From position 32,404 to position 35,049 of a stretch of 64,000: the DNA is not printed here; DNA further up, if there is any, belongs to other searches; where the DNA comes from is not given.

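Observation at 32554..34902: Molybdopterin-type subunit with only five cysteines, a CX2CX7C FS0 motif, and Ser where Psr/Phs/Ttr/Arr enzymes have the Mo-ligand Cys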

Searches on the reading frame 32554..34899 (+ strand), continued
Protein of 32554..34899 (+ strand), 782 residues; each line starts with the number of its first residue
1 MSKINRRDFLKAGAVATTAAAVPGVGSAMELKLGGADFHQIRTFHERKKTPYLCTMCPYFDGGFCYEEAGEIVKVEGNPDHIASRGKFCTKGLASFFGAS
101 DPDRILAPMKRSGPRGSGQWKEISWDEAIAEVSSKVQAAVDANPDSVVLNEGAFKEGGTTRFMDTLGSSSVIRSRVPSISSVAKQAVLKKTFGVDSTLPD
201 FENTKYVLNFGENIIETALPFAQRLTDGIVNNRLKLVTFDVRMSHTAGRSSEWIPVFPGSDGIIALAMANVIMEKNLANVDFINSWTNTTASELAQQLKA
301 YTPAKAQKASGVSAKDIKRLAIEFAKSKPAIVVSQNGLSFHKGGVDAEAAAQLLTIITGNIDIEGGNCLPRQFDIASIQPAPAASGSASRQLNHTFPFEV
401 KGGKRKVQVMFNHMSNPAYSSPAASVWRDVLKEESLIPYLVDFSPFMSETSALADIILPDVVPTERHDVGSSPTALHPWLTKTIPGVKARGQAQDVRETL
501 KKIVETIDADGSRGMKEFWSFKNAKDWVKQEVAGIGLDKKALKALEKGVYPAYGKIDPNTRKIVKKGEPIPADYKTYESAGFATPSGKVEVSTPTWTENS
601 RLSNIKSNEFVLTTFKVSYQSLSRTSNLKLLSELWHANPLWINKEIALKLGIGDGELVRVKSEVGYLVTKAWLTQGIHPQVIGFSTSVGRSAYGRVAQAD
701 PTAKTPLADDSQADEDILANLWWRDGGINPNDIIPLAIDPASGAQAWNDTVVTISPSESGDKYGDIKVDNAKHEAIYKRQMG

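Call 9: find_related_loci(query=window:32554-34899:+, collection=genome_contigs, flank=10000)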
Query window:32554-34899:+ (782 aa) in genome_contigs; peptide patterns used: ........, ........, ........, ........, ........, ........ (x = any residue, [..] = any of these).
57 stretches matched a pattern; 49 encode a relative of the query (tblastn E <= 1e-3); 47 distinct loci.
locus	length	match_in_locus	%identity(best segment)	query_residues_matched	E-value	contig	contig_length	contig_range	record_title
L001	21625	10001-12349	88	1-782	0e+0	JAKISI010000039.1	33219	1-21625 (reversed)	MAG: Candidatus Polarisedimenticolaceae bacterium isolate D96SM.bin.13 NODE_1014_length_33219_cov_15.395171, whole genom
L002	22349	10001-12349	88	1-782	0e+0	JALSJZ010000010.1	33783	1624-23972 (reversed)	MAG: Sedimenticola sp. isolate 354-166_metabat2_scaf2bin.125 354-166_scaffold_1107_c1, whole genome shotgun sequence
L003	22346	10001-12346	92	1-782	0e+0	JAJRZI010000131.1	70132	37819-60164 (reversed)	MAG: Gammaproteobacteria bacterium isolate Dive96_bin4.167 k141_2962523, whole genome shotgun sequence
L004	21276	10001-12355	71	1-782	0e+0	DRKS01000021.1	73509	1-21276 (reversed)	MAG TPA_asm: Sedimenticola sp. isolate HyVt-446 HyVt-446_k145_1313049, whole genome shotgun sequence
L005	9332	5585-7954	67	1-779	0e+0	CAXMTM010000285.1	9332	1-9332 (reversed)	MAG: Arenicellales bacterium isolate 10C-St20-MC-01_bin.32.orig genome assembly, contig: k141_2981361, whole genome shot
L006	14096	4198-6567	65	1-779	0e+0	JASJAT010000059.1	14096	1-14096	MAG: Arenicellales bacterium isolate MO_035.B17 MO_035.c_630, whole genome shotgun sequence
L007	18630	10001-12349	88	1-782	0e+0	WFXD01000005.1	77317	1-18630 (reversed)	MAG: Gammaproteobacteria bacterium isolate S141_33 k151_116065, whole genome shotgun sequence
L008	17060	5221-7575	62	1-782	0e+0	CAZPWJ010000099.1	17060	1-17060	MAG TPA_asm: uncultured Rhodospirillaceae bacterium isolate SRP200020_co5_209 genome assembly, contig: NODE_5132_length_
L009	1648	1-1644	67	158-701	0e+0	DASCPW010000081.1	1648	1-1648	MAG TPA_asm: Rhodospirillales bacterium isolate Fu_MAG_55 c_000001342811, whole genome shotgun sequence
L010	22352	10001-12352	65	1-782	0e+0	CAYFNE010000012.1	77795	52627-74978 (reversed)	MAG TPA_asm: uncultured Magnetococcales bacterium isolate ERP019367_co2_107 genome assembly, contig: NODE_349_length_777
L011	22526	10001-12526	40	1-781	0e+0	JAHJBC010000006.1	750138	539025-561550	MAG: Gammaproteobacteria bacterium isolate Modern_marine.mb.240 Modern_marine.mb.240_k141_569001, whole genome shotgun s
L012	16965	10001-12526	40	1-781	0e+0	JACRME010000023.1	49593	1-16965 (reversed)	MAG: Nitrosomonadales bacterium isolate NC_groundwater_1899_Pr3_S2p5_59_14 SR2-18-S2p5_coassembly_scaffold_160405, whole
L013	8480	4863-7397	40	3-782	0e+0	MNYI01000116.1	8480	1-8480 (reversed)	MAG: Candidatus Desantisbacteria bacterium CG2_30_40_21 cg2_3.0_scaffold_12767_c, whole genome shotgun sequence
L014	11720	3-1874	42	178-781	2e-146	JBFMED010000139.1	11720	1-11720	MAG: bacterium isolate MAG236 MAG236_139, whole genome shotgun sequence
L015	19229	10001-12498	41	4-782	1e-109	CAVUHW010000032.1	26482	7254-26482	MAG: Nitrospirota bacterium isolate MFD02199.bin.2.126 genome assembly, contig: contig_63664, whole genome shotgun seque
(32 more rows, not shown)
